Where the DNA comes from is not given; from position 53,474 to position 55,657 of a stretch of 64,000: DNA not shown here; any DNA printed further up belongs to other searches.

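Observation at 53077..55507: HNH nuclease fused to an SF2 helicase, translationally coupled to an unknown 181-aa protein: candidate two-gene defence module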

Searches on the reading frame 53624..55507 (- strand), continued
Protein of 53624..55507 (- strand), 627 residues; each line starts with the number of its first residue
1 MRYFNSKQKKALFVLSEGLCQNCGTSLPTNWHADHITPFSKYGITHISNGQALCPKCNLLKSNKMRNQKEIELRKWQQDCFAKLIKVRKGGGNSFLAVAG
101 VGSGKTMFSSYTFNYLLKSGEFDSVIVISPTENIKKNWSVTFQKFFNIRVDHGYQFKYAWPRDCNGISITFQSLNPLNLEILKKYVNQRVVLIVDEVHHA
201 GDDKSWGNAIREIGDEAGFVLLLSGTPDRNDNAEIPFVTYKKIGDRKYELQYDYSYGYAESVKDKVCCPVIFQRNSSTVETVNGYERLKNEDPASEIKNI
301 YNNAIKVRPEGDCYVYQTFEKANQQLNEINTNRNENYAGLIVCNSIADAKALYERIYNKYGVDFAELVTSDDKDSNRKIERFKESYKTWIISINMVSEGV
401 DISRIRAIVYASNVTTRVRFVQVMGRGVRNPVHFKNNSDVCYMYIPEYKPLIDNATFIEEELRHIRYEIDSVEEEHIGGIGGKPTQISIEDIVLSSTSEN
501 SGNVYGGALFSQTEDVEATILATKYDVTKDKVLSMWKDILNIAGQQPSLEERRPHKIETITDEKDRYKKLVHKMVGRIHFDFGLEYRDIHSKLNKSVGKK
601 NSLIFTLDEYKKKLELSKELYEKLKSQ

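Call 58: predict_structure(alignment_id=A5)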
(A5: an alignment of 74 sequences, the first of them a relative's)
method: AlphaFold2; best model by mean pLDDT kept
length: 627 residues; sequences in the alignment: 74
mean_pLDDT: 86.1   pTM: 0.74
mean pLDDT of the five models: 86.1, 85.4, 84.3, 84.3, 83.4
residues with pLDDT >= 90: 334; 70-90: 223; 50-70: 26; < 50: 44
segments of 3 or more residues with pLDDT < 50: 64-68, 462-484, 541-555
pLDDT, mean of each block of 10 residues (from residue 1): 93 96 92 90 91 91 54 89 96 93 90 95 95 89 91 91 94 93 96 91 84 95 80 78 83 88 84 91 85 85 92 95 95 91 95 96 93 87 92 68 92 89 88 84 95 85 46 43 53 83 84 88 87 78 37 60 93 97 97 95 91 97 96
secondary structure, 60 per line:
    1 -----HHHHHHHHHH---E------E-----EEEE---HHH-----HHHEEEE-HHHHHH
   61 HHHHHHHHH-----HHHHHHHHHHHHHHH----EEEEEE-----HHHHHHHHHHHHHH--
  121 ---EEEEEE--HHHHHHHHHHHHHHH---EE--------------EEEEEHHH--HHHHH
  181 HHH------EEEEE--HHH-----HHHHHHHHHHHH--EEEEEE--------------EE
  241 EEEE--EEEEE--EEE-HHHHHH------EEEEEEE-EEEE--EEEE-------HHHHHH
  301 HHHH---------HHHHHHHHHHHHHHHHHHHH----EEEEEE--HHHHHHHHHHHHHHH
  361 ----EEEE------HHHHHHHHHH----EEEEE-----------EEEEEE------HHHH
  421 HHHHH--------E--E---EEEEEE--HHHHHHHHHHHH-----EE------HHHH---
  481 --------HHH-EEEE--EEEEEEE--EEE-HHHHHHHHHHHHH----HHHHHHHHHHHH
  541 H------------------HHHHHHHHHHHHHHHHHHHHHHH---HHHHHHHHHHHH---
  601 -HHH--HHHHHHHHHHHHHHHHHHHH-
elements in order: H6-15 E32-35 E50-53 H55-69 H75-89 E94-99 H105-118 E124-129 H132-146 E166-170 H176-183 E190-194 H205-216 E219-224 E239-244 E247-251 E254-256 H258-263 E270-276 E278-281 E284-287 H295-304 H314-333 E338-343 H346-360 E365-368 H375-384 E389-393 E405-410 H417-425 E441-446 H449-460 H474-477 E493-496 E499-505 E508-510 H512-524 H529-541 H560-582 H586-597 H607-626

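Call 63: fold_search(model_id=the predicted structure, library=pdb)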
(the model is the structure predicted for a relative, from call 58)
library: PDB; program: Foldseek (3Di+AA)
matches with E <= 10: 1768; with E <= 0.001: 876
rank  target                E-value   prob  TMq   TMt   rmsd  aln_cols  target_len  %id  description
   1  9wbz_A                1.6e-13  1.00  0.42  0.39   9.4       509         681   13  The structure of NCP-motor-ARP module of ncBAF-nucleosome complex (released 2026-02-18)
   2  7r7j_B                2.4e-13  1.00  0.41  0.45   5.5       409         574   16  Crystal structure of RadD with ADP (released 2022-04-13)
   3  4xqk_A                3.6e-13  1.00  0.40  0.18  26.5       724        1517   13  ATP-dependent Type ISP restriction-modification enzyme LlaBIII bound to DNA (released 2015-09-16)
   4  8h5y_A                8.5e-13  1.00  0.39  0.42   7.7       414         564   15  Crystal structure of RadD- ADP complex (released 2023-10-18)
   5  9rl4_I                1.1e-12  1.00  0.39  0.33  27.5       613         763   12  Structure of BAF in complex with OCT4-SOX2-bound nucleosome - SHL-6 (released 2026-02-11)
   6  7vdv_A                2.2e-12  1.00  0.40  0.32   7.7       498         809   13  The overall structure of human chromatin remodeling PBAF-nucleosome complex (released 2022-05-18)
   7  9ear_W                2.5e-12  1.00  0.44  0.42   7.0       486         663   13  CHD1-nucleosome complex (closed state) (released 2025-05-07)
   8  6jde_A                2.6e-12  1.00  0.41  0.45   6.5       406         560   17  crystal structure of a DNA repair protein (released 2019-06-26)
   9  8v4y_W                2.8e-12  1.00  0.45  0.61   6.7       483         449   12  Cryo-EM structure of singly-bound SNF2h-nucleosome complex with SNF2h at inactive SHL2 (conformation 1) (released 2024-03-20)
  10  7enn_K                3.0e-12  1.00  0.40  0.46   6.8       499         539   14  The structure of ALC1 bound to the nucleosome (released 2021-07-14)
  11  8atf_G                3.3e-12  1.00  0.43  0.58   6.0       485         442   13  Nucleosome-bound Ino80 ATPase (released 2022-12-14)
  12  8h5y_B                4.2e-12  1.00  0.39  0.43   7.6       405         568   16  Crystal structure of RadD- ADP complex (released 2023-10-18)
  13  8spg                  5.9e-12  1.00  0.32  0.24  12.1       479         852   16  Crystal structure of N-terminally truncated Escherichia coli RapA in complex with MgADP (released 2024-07-03)
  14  9n6h_K                6.2e-12  1.00  0.41  0.34   7.5       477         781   13  2.54 A S.cerevisiae Chd1[L886G/L889G/L891G]-nucleosome 1:1 complex (released 2025-06-11)
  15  9jnp_K                7.3e-12  1.00  0.44  0.58   6.0       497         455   12  Structure of isw1-nucleosome complex in ATP state (released 2025-04-09)
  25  7clg_B                1.7e-11  1.00  0.38  0.31  16.6       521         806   16  Crystal structure of the ATP-dependent restriction endonuclease SauUSI (released 2021-01-20)
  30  4xqk_B                2.4e-11  1.00  0.38  0.18   8.7       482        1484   13  ATP-dependent Type ISP restriction-modification enzyme LlaBIII bound to DNA (released 2015-09-16)
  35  7clg_A                2.9e-11  1.00  0.37  0.29  12.0       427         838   16  Crystal structure of the ATP-dependent restriction endonuclease SauUSI (released 2021-01-20)
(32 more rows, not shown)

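Call 68: search_protein_families(library=pfam, proteins=[L145:11581-12474:+, L135:11621-12727:+, L157:11580-12692:+, L146:11577-14012:+, L162:11608-14502:+, L008:11702-12898:+, L076:11872-13008:+, L018:11803-12234:+, L058:10069-10884:+, L025:11816-13540:+], max_evalue=0.001)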
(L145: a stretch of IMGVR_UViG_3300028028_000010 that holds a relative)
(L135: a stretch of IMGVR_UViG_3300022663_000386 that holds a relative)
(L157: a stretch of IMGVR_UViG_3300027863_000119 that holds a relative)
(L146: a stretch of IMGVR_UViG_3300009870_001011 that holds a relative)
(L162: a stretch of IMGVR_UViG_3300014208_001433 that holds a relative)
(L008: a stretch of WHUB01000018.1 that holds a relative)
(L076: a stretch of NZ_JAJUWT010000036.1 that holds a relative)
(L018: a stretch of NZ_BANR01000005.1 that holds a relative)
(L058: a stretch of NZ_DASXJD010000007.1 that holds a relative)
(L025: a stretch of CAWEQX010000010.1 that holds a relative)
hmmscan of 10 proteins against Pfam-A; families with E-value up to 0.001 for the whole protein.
L145:11581-12474:+ (297 aa): 0 families

L135:11621-12727:+ (368 aa): 0 families

L157:11580-12692:+ (370 aa): 1 family
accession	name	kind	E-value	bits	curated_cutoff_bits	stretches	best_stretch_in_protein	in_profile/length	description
PF14297.12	Lin1244_N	-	6.4e-21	75.3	25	1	11-100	1-91/95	Lin1244/Lin1753-like, N-terminal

L146:11577-14012:+ (811 aa): 0 families

L162:11608-14502:+ (964 aa): 1 family
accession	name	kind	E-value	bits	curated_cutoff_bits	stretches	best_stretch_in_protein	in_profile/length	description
PF13476.12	AAA_23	-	3.2e-05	25.1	27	1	71-100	11-37/201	AAA domain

L008:11702-12898:+ (398 aa): 2 families
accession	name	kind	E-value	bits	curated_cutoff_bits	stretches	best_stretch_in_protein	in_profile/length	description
PF13407.12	Peripla_BP_4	-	3.6e-59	200.8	35.1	1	74-332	3-256/258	Periplasmic binding protein domain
PF00532.27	Peripla_BP_1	-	1.2e-05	25.4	22.2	1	69-289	2-213/281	Periplasmic binding proteins and sugar binding domain of LacI family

L076:11872-13008:+ (378 aa): 3 families
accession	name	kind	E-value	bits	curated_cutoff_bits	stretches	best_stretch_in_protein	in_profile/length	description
PF13407.12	Peripla_BP_4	-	2.8e-55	188.1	35.1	1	50-312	3-256/258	Periplasmic binding protein domain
PF13458.12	Peripla_BP_6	-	0.00023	21.4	31.7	0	82-149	48-115/343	Periplasmic binding protein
PF00532.27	Peripla_BP_1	-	0.00086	19.3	22.2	0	46-163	3-117/281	Periplasmic binding proteins and sugar binding domain of LacI family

L018:11803-12234:+ (143 aa): 0 families

L058:10069-10884:+ (271 aa): 0 families

L025:11816-13540:+ (574 aa): 3 families
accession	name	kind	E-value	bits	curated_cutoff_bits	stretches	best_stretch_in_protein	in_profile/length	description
PF00903.31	Glyoxalase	-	7.9e-22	78.3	20.6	2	376-493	2-105/121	Glyoxalase/Bleomycin resistance protein/Dioxygenase superfamily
PF13669.12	Glyoxalase_4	-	2e-12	47.8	27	1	218-317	3-99/109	Glyoxalase/Bleomycin resistance protein/Dioxygenase superfamily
PF14696.12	Glyoxalase_5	-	0.00033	21.2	27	0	251-345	39-127/139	Hydroxyphenylpyruvate dioxygenase, HPPD, N-terminal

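Call 81: fold_search(model_id=the predicted structure, library=viral)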
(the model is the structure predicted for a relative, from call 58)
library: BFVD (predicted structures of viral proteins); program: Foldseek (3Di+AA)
matches with E <= 10: 1778; with E <= 0.001: 695
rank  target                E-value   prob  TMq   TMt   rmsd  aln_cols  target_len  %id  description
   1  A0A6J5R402            5.6e-40  1.00  0.57  0.56  21.1       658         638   25  SSL2 DNA or RNA helicases of superfamily II [uncultured Caudovirales phage]
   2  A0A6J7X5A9            1.0e-29  1.00  0.51  0.50  22.2       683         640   20  DEXDc domain containing protein [uncultured Caudovirales phage]
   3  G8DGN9                1.4e-16  1.00  0.45  0.31  22.1       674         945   12  (no name in the UniProt tables at hand)
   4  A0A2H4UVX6            1.6e-16  1.00  0.45  0.37  23.4       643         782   15  DEXDc helicase [Bodo saltans virus]
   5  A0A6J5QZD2            1.8e-16  1.00  0.44  0.52   4.7       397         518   16  SSL2 DNA or RNA helicases of superfamily II [uncultured Caudovirales phage]
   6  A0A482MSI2            1.8e-16  1.00  0.45  0.45  29.8       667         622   12  Putative helicase [Escherichia phage PTXU04]
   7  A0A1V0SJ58            4.0e-16  1.00  0.44  0.26  28.5       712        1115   14  Superfamily II helicase [Klosneuvirus KNV1]
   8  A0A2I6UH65            7.9e-16  1.00  0.45  0.45   4.7       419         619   14  Superfamily II helicase [Salinibacter phage M31CR41-2]
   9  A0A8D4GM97            2.6e-15  1.00  0.40  0.55   6.6       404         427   16  (no name in the UniProt tables at hand)
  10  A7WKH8                3.6e-15  1.00  0.45  0.50   6.0       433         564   21  Helicase [Betalipothrixvirus pozzuoliense]
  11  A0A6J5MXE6            4.1e-15  1.00  0.41  0.51   4.8       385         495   15  HELICc domain containing protein [uncultured Caudovirales phage]
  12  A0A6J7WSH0            8.5e-15  1.00  0.43  0.53   5.8       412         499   16  SSL2 DNA or RNA helicases of superfamily II [uncultured Caudovirales phage]
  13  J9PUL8                1.0e-14  1.00  0.44  0.50  10.6       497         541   14  Putative type III restriction protein res subunit [Bacillus phage BCD7]
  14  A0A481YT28            1.1e-14  1.00  0.44  0.35  21.8       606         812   14  Helicase [Marseillevirus LCMAC102]
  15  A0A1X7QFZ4            1.3e-14  1.00  0.43  0.35   8.4       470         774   18  (no name in the UniProt tables at hand)
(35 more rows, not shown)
